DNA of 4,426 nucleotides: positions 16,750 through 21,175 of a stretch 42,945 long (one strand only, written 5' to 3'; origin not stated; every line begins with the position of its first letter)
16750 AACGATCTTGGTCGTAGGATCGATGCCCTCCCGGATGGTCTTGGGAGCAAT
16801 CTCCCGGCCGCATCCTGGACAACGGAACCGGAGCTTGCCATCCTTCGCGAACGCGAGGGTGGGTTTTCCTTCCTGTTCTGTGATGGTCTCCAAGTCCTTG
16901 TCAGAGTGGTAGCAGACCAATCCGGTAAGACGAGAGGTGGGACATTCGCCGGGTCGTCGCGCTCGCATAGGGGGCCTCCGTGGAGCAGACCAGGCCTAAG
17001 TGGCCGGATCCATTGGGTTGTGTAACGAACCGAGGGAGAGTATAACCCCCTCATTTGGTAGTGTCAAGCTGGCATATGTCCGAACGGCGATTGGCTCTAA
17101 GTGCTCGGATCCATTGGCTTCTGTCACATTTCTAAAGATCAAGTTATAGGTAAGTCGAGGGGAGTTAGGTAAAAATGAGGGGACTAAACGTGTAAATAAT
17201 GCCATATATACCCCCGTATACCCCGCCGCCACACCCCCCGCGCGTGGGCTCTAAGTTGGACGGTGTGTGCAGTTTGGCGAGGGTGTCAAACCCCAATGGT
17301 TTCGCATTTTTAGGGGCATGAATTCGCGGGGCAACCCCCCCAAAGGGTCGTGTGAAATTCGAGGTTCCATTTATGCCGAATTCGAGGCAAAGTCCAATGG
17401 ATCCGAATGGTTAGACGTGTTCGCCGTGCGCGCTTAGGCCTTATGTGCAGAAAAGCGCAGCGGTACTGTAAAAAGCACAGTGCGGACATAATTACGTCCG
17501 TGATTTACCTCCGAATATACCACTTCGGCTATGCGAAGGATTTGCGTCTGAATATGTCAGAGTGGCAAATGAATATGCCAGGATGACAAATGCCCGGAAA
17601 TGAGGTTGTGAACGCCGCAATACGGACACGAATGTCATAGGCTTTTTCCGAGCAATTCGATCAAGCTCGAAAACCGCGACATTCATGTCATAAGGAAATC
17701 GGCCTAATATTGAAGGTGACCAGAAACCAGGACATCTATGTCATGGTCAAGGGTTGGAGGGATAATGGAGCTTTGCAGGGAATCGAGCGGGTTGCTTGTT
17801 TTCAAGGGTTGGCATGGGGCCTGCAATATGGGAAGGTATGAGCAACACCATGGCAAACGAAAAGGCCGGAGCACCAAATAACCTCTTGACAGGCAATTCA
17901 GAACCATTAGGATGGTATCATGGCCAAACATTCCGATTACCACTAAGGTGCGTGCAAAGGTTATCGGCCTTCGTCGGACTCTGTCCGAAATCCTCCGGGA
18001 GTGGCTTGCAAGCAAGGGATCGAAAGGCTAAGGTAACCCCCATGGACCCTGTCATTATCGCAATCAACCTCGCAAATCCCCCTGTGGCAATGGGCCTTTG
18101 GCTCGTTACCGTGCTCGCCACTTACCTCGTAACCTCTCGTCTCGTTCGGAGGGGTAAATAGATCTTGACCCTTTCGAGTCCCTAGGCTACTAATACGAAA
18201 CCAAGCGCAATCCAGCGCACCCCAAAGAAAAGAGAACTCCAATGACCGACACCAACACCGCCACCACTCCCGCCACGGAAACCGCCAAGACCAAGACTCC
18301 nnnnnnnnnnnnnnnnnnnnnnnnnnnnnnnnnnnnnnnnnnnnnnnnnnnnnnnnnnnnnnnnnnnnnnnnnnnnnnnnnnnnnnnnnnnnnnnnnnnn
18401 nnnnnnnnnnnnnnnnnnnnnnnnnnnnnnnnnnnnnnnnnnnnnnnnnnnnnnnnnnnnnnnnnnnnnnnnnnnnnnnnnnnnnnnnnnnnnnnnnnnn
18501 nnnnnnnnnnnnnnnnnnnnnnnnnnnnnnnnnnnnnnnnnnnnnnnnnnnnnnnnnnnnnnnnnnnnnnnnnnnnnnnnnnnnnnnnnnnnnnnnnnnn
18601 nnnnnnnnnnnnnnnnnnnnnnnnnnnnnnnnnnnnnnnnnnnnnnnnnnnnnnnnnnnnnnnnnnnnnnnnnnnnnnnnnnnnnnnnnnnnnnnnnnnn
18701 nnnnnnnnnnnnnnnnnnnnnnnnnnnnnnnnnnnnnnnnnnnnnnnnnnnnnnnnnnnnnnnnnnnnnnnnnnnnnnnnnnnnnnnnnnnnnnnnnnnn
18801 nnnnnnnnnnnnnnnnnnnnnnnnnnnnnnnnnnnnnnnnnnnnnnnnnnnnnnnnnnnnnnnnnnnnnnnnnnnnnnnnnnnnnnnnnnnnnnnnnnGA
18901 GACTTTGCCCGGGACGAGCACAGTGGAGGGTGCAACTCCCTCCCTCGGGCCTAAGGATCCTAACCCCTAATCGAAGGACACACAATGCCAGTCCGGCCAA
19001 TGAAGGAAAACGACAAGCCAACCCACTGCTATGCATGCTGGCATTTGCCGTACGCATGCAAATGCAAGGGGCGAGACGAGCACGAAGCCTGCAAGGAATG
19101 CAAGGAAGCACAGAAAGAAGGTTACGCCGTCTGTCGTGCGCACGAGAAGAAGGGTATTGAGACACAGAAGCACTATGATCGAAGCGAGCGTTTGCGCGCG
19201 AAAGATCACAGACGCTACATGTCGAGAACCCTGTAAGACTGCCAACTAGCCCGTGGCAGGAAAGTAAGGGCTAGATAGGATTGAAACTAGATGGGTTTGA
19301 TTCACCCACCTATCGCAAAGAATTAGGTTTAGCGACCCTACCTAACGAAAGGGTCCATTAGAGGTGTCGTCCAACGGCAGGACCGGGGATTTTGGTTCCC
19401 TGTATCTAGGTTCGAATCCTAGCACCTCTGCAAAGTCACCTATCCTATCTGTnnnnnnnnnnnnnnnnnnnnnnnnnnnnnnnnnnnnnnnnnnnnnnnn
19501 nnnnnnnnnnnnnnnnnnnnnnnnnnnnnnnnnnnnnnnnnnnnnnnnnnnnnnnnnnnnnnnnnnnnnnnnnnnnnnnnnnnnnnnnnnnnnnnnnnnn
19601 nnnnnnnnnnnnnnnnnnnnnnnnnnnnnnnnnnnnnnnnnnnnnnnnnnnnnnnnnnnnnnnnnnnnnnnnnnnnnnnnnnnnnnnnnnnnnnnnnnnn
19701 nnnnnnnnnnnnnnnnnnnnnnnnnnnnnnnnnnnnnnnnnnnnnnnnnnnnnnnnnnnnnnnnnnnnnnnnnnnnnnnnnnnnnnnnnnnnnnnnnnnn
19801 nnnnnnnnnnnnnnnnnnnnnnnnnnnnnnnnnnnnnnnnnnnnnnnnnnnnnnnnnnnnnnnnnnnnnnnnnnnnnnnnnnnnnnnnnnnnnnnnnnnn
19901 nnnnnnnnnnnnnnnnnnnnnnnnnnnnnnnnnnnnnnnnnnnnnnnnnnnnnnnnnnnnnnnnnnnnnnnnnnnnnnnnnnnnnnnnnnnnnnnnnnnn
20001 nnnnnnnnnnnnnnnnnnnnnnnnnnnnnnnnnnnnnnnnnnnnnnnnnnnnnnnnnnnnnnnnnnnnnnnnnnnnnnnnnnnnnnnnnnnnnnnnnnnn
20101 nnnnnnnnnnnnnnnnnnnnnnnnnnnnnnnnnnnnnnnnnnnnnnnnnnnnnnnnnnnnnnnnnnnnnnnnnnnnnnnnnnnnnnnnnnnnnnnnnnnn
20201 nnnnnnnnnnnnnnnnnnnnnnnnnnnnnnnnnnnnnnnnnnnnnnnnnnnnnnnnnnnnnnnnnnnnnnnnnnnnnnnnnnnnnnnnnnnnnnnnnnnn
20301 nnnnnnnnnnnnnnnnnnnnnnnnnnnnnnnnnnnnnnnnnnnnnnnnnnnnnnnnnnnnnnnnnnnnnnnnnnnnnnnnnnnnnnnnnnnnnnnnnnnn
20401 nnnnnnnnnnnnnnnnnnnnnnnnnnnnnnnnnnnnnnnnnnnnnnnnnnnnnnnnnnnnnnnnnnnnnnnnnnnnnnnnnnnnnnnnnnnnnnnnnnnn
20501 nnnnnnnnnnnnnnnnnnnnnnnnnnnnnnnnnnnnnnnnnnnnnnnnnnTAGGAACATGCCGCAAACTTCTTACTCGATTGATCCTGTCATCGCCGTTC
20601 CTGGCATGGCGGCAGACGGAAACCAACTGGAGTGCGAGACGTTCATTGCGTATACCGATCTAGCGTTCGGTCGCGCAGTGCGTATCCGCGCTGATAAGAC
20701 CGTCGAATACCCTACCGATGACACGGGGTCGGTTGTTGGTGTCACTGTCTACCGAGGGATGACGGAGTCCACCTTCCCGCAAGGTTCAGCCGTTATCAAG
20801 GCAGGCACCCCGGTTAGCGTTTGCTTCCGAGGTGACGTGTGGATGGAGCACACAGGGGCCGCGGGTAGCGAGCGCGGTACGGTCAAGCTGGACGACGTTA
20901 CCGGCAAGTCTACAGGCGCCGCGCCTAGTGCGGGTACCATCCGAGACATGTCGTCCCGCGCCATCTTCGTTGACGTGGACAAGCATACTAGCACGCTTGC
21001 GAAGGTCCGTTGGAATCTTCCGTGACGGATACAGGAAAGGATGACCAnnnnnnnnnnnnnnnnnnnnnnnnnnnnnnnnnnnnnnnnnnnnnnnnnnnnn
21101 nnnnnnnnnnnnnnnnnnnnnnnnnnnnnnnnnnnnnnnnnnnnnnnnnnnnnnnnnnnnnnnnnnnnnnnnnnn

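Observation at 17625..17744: Three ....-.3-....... sites spaced exactly 53 bp (about five helical turns)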

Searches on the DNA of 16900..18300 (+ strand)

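Call 10: search_dna_similar(query=window:16900-18300:+, collection=phages, mode=distant, max_rows=30)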
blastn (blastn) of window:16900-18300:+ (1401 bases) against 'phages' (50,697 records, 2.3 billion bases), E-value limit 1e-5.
No match.

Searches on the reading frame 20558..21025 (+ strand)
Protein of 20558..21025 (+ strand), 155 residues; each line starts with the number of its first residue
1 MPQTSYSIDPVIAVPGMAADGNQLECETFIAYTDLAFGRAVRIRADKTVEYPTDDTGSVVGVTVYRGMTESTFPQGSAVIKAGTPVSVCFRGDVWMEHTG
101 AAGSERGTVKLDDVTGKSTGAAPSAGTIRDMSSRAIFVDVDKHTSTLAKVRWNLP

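Call 8: search_protein_families(library=pfam, proteins=[window:20558-21025:+], max_evalue=0.01)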
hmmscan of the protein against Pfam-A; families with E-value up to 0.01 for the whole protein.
window:20558-21025:+ (155 aa): 2 families
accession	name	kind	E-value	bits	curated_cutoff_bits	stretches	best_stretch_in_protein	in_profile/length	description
PF22758.2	Phage_cement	-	4.7e-16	59.7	27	1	3-151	2-144/146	Structural cement protein (E217 gp24/Pam3 gp6)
PF23982.2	XM1_gp53_minor_capsid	-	1.4e-10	41.6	27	1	5-128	3-134/154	XM1 gp53 minor capsid protein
